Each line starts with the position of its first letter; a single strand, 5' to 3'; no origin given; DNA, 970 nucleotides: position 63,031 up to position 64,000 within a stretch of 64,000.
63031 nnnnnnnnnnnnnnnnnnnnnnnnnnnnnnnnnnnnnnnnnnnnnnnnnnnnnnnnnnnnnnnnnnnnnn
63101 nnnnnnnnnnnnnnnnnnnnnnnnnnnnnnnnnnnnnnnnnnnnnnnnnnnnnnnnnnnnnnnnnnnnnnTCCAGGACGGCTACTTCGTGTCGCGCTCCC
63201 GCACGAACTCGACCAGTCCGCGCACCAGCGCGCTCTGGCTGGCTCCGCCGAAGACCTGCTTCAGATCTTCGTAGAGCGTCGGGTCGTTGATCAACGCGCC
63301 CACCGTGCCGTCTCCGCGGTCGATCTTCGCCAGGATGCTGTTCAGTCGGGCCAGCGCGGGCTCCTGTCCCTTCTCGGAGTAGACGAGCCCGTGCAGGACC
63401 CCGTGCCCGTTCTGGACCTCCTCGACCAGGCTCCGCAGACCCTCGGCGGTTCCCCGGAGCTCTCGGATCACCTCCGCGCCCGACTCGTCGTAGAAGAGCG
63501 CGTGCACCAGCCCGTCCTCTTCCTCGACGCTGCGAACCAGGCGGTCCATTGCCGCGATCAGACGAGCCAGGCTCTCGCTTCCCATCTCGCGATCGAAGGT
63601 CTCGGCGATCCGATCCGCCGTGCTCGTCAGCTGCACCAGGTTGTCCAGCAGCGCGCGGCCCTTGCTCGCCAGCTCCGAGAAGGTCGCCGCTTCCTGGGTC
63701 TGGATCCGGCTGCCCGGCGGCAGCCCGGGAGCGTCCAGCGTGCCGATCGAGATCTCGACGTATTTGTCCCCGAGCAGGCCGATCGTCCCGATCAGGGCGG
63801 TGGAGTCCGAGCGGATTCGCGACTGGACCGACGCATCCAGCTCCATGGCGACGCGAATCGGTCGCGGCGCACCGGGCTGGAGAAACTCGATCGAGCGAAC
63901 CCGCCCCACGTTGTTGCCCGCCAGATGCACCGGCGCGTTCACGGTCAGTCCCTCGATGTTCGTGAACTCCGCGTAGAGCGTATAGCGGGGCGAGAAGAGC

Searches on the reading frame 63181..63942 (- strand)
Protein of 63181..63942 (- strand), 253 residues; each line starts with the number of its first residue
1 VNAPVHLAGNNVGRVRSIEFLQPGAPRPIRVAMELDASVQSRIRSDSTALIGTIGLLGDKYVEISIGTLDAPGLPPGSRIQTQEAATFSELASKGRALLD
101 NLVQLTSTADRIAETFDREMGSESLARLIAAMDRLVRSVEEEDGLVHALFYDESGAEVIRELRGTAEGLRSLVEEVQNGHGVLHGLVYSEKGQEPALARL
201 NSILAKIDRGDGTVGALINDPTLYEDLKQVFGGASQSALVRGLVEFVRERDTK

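Call 30: search_protein_families(library=pfam, proteins=[window:63181-63942:-], max_evalue=0.001)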
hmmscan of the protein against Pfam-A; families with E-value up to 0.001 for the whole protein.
window:63181-63942:- (253 aa): 1 family
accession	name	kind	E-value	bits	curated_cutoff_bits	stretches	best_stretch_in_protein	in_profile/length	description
PF02470.25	MlaD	-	6.4e-12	46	25.1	1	2-65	18-79/81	MlaD protein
